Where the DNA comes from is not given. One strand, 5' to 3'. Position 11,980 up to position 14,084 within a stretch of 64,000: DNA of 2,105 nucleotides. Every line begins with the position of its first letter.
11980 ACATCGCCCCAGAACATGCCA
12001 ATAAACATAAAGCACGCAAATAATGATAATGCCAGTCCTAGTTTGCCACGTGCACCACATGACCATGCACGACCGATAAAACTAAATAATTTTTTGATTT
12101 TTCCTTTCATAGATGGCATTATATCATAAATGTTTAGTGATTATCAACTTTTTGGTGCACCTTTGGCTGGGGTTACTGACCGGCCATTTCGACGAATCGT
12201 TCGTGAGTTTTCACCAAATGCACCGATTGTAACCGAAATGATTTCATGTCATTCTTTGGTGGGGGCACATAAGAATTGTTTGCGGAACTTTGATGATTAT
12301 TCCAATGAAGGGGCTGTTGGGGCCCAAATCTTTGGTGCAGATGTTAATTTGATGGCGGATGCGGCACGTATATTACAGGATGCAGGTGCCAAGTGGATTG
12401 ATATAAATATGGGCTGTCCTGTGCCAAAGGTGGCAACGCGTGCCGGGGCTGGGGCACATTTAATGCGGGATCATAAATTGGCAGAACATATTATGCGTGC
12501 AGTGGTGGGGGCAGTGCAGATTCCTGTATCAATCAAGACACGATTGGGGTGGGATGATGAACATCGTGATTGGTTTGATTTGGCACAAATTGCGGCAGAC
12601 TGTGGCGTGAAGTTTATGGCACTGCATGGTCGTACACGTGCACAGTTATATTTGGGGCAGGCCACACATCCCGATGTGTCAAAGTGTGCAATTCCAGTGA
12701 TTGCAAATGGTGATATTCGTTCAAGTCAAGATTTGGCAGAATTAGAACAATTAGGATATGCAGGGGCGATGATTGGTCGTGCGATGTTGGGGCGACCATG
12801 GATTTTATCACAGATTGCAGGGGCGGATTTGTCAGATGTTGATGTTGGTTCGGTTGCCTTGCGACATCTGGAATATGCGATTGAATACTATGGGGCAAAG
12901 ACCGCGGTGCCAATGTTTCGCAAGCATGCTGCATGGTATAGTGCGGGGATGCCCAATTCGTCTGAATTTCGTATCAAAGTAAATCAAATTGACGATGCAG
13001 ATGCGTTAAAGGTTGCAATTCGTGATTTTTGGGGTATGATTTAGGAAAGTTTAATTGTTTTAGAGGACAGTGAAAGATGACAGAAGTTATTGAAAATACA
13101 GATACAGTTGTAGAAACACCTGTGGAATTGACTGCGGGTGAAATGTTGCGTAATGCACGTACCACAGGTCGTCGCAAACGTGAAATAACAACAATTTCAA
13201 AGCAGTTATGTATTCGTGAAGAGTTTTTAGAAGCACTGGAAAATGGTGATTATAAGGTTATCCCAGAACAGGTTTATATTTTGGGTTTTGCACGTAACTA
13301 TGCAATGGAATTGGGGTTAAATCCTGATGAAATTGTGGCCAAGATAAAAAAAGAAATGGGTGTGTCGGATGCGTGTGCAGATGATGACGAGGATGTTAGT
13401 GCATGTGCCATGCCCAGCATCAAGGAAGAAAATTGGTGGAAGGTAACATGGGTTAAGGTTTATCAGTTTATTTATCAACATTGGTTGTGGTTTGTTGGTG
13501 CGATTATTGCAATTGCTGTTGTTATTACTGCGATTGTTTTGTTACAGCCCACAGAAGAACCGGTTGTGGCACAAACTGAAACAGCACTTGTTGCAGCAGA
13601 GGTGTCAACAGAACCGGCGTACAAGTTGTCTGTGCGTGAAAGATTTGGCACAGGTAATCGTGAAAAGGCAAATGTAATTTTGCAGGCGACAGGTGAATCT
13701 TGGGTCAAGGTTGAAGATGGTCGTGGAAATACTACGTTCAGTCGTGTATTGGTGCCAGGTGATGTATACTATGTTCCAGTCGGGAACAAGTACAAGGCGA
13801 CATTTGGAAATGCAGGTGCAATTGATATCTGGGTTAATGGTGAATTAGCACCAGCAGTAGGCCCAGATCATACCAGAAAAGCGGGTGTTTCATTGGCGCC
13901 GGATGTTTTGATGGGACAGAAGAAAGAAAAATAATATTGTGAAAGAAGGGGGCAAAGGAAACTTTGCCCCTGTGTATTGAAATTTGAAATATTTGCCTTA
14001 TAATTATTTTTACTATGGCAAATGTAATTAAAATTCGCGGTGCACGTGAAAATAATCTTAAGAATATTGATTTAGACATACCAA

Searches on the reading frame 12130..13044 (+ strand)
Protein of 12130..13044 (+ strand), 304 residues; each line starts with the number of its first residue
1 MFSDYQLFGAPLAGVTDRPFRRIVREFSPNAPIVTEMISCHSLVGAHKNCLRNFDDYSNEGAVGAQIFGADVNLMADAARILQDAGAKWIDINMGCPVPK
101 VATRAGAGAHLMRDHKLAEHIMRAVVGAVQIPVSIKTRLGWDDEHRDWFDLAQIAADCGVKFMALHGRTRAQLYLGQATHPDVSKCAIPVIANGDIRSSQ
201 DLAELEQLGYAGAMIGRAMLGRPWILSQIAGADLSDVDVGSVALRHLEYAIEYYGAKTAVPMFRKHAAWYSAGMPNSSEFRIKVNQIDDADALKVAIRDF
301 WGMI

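Call 26: search_protein_families(library=pfam, proteins=[window:12130-13044:+], max_evalue=0.001)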
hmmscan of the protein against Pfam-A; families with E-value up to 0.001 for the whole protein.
window:12130-13044:+ (304 aa): 1 family
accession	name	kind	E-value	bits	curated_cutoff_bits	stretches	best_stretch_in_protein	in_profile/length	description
PF01207.24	Dus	-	1.8e-73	247.8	20.4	1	10-291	3-296/311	Dihydrouridine synthase (Dus)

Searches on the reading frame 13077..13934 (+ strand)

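Call 26: search_protein_families(library=pfam, proteins=[window:13077-13934:+], max_evalue=0.001)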
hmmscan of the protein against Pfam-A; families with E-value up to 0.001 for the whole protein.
window:13077-13934:+ (285 aa): 2 families
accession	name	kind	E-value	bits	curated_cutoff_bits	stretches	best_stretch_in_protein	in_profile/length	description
PF13413.12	HTH_25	-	5.8e-16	58.5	24.6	1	23-86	1-62/62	Helix-turn-helix domain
PF13464.11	RodZ_C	-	5.8e-14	52.2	23.9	1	202-262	2-62/72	RodZ C-terminal domain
